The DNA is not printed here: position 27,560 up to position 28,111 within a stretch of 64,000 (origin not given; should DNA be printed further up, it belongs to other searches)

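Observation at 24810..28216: Pair of small RWP-RK-like proteins bracketing Fam2/Fam3 copies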

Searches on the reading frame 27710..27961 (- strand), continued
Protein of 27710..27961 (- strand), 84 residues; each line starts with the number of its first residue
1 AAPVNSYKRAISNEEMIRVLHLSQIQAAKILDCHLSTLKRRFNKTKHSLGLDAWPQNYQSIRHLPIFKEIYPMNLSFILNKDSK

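Call 77: search_protein_families(library=pfam, proteins=[P0060, P0051, P0057, P0064, P0067, P0154, P0023], max_evalue=0.01)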
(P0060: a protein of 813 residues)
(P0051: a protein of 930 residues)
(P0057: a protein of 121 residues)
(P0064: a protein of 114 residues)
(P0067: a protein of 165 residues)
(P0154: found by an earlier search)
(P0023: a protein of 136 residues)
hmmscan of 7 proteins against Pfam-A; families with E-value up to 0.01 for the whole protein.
P0060 (813 aa): 14 families
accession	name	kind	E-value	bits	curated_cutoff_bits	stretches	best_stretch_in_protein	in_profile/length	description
PF02042.20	RWP-RK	-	2.8e-38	130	29.3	3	100-142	2-44/49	RWP-RK domain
PF00564.30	PB1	-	1.9e-13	50.6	23.6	1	713-793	3-83/84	PB1 domain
PF20432.4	Xre-like-HTH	-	9.3e-08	32.7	25.8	0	630-657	18-44/63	Antitoxin Xre-like helix-turn-helix domain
PF13518.12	HTH_28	-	2.7e-07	31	25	1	635-665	12-42/52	Helix-turn-helix domain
PF13384.12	HTH_23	-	3.7e-07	30.2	24.6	1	632-660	15-42/50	Homeodomain-like domain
PF13560.12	HTH_31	-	2e-05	25.2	27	0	633-657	12-36/64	Helix-turn-helix domain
PF02954.25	HTH_8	-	6.9e-05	22.9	22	0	632-654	15-37/42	Bacterial regulatory protein, Fis family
PF12728.13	HTH_17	-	9.3e-05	23.1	27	1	639-661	5-27/51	Helix-turn-helix domain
PF01381.28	HTH_3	-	0.00013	22.4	23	0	630-658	4-32/55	Helix-turn-helix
PF18024.7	HTH_50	-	0.00021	21.4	27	0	641-661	29-49/50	Helix-turn-helix domain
PF13412.12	HTH_24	-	0.00062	19.7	21.9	0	105-134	12-41/48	Winged helix-turn-helix DNA-binding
PF01418.23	HTH_6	-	0.00094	19.6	28.3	0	640-658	39-57/77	Helix-turn-helix domain, rpiR family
PF02796.21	HTH_7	-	0.0017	18.9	23.8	0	635-654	21-40/45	Helix-turn-helix domain of resolvase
PF00376.29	MerR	-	0.0085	16.3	28.2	0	640-659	4-23/38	MerR family regulatory protein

P0051 (930 aa): 2 families
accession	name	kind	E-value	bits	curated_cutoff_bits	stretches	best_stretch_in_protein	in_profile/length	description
PF02042.20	RWP-RK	-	7.2e-08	32.7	29.3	1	574-618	3-43/49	RWP-RK domain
PF20432.4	Xre-like-HTH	-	0.0067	17.1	25.8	0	580-602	20-42/63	Antitoxin Xre-like helix-turn-helix domain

P0057 (121 aa): 5 families
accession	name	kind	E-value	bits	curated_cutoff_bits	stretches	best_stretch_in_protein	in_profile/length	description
PF02042.20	RWP-RK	-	1.8e-08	34.6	29.3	1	27-70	2-45/49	RWP-RK domain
PF05225.22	HTH_psq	-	0.0004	20.5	20.4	0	38-61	17-39/45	helix-turn-helix, Psq domain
PF20432.4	Xre-like-HTH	-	0.00079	20.1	25.8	1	31-57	17-43/63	Antitoxin Xre-like helix-turn-helix domain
PF02954.25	HTH_8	-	0.0016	18.5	22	1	31-57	12-38/42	Bacterial regulatory protein, Fis family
PF13412.12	HTH_24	-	0.0047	16.9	21.9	1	37-57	17-37/48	Winged helix-turn-helix DNA-binding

P0064 (114 aa): 3 families
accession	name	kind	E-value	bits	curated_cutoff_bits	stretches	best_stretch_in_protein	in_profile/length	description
PF02042.20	RWP-RK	-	4.5e-11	42.9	29.3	1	29-71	2-44/49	RWP-RK domain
PF20432.4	Xre-like-HTH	-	0.0001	23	25.8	1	32-61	16-43/63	Antitoxin Xre-like helix-turn-helix domain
PF13412.12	HTH_24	-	0.005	16.8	21.9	1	39-59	17-37/48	Winged helix-turn-helix DNA-binding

P0067 (165 aa): 2 families
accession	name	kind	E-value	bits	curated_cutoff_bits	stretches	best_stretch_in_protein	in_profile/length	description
PF02042.20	RWP-RK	-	3.8e-09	36.7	29.3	1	75-113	4-42/49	RWP-RK domain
PF16408.10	DUF5016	-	0.0047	17.5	31.2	0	63-105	26-68/120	Domain of unknown function (DUF5016)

P0154 (151 aa): 1 family
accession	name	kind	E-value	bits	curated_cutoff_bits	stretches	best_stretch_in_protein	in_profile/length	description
PF02042.20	RWP-RK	-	3.5e-06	27.3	29.3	1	77-122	2-43/49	RWP-RK domain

P0023 (136 aa): 1 family
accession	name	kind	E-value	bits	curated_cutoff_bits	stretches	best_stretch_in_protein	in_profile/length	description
PF02042.20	RWP-RK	-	9.8e-07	29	29.3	1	66-112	1-43/49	RWP-RK domain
